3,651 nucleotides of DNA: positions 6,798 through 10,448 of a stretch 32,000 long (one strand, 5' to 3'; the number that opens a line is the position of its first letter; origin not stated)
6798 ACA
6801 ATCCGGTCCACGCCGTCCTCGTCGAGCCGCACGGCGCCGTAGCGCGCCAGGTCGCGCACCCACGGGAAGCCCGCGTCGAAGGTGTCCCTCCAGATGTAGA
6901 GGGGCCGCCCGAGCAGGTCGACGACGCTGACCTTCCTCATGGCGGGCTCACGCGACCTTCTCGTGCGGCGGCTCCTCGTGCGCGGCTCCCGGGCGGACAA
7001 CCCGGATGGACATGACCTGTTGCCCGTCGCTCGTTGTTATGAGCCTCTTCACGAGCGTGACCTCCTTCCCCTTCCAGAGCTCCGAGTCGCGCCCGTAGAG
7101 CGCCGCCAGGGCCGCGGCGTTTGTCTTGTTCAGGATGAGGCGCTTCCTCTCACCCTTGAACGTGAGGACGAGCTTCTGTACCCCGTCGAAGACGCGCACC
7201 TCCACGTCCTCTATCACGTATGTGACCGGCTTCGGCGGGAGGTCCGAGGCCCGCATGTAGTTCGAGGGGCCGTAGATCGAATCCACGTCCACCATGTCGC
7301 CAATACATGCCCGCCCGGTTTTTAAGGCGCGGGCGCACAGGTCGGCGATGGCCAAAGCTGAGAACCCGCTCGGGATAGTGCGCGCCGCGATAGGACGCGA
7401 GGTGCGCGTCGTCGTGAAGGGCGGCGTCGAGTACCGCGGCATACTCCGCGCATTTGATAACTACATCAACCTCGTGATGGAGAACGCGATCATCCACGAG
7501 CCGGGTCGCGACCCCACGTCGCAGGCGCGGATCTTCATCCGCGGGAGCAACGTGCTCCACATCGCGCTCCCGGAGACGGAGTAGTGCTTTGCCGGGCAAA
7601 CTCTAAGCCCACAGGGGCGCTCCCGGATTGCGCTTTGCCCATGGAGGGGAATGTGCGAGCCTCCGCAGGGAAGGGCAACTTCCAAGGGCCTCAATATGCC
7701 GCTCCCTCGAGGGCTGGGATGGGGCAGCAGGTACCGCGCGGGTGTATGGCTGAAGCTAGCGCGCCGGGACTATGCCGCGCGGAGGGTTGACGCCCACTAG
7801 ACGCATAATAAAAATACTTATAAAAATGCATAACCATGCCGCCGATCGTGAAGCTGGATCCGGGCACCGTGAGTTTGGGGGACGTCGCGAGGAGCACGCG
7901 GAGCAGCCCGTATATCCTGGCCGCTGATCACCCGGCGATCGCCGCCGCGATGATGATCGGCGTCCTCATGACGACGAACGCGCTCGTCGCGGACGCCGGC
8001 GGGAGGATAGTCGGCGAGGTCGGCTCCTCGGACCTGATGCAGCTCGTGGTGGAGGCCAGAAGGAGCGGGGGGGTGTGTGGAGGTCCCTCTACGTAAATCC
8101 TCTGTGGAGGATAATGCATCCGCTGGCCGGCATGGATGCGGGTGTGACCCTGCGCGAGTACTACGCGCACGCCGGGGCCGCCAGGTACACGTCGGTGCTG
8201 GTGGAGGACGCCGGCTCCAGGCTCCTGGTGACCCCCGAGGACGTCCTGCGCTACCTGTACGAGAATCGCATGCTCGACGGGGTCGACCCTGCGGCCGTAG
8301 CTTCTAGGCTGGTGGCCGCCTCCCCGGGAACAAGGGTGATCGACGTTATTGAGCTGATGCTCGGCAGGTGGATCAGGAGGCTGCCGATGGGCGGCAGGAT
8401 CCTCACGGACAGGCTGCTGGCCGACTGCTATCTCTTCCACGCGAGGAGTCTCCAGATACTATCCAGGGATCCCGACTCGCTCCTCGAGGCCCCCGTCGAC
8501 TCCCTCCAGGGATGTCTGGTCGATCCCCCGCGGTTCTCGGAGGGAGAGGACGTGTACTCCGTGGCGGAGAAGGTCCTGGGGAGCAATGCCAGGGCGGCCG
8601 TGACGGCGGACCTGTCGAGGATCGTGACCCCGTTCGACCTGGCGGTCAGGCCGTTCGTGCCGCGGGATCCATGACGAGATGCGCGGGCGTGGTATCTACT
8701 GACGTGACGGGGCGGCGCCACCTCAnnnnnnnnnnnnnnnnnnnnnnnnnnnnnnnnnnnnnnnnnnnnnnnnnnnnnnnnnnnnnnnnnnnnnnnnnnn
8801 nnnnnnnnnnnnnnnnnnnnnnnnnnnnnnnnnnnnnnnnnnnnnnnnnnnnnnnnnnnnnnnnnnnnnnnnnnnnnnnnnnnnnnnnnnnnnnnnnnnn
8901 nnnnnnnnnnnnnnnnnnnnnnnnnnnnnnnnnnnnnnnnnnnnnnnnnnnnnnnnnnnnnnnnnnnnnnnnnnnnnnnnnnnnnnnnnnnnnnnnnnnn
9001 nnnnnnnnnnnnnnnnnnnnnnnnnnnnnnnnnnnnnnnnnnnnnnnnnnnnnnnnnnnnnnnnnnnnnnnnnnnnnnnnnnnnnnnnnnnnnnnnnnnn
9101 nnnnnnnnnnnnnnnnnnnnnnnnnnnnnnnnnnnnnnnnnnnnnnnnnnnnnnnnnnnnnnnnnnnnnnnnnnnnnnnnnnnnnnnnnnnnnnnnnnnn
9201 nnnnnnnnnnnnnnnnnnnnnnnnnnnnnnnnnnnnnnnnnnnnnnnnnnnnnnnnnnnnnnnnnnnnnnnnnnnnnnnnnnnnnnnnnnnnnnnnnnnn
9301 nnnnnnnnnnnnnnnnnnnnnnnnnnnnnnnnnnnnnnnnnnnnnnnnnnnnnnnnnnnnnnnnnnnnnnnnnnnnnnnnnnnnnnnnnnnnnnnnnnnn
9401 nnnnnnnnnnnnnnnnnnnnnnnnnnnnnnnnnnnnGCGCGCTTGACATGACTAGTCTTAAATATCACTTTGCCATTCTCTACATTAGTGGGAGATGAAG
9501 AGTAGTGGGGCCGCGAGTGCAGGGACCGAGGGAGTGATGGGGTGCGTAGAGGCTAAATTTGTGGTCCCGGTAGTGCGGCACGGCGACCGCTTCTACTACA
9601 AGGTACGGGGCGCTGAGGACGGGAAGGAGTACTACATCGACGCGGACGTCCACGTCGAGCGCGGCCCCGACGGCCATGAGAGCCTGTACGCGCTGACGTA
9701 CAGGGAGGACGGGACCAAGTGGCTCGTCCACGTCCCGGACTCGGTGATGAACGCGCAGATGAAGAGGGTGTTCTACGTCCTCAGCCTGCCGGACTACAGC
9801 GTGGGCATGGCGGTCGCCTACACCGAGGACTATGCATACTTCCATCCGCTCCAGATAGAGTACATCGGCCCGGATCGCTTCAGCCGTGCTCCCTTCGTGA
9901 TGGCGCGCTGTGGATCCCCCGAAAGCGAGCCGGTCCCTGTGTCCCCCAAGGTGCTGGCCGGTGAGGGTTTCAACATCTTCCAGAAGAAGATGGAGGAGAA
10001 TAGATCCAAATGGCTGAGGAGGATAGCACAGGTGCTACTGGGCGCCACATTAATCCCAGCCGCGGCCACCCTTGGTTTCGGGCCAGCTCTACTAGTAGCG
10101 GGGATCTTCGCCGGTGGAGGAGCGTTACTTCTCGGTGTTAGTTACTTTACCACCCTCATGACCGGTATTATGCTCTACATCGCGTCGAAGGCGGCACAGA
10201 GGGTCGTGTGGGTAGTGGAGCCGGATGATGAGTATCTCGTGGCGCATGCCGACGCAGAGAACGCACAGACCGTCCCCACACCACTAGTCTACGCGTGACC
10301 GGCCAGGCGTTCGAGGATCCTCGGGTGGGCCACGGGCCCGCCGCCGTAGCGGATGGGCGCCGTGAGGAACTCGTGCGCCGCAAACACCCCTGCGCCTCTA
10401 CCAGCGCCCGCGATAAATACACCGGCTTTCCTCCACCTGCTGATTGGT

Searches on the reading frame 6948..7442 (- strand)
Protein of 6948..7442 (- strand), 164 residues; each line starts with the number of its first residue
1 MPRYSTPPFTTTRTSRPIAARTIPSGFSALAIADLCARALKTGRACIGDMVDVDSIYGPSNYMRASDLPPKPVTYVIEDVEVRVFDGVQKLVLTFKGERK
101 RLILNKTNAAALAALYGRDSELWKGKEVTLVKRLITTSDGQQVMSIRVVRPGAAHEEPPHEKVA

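Call 7: search_protein_families(library=pfam, proteins=[window:6948-7442:-], max_evalue=0.01)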
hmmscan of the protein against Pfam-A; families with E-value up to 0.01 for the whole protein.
window:6948-7442:- (164 aa): 0 families

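Call 26: search_protein_families(library=phrogs, proteins=[window:6948-7442:-], max_evalue=0.01)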
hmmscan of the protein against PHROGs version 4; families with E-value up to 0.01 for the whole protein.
window:6948-7442:- (164 aa): 2 families
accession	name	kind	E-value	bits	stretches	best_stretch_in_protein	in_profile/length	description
phrog_21613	-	unknown function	0.00018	22.3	1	91-153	51-113/166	-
phrog_11517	-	unknown function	0.0044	17.8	1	55-148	7-100/188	-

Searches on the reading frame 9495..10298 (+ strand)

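Call 7: search_protein_families(library=pfam, proteins=[window:9495-10298:+], max_evalue=0.01)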
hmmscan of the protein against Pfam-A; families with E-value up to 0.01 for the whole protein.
window:9495-10298:+ (267 aa): 1 family
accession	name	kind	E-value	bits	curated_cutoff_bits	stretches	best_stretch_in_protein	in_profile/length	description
PF11804.13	DUF3325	-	0.0038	17.8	26.8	1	160-223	24-89/101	Protein of unknown function (DUF3325)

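Call 26: search_protein_families(library=phrogs, proteins=[window:9495-10298:+], max_evalue=0.01)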
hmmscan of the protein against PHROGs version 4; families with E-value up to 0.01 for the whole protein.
window:9495-10298:+ (267 aa): 0 families
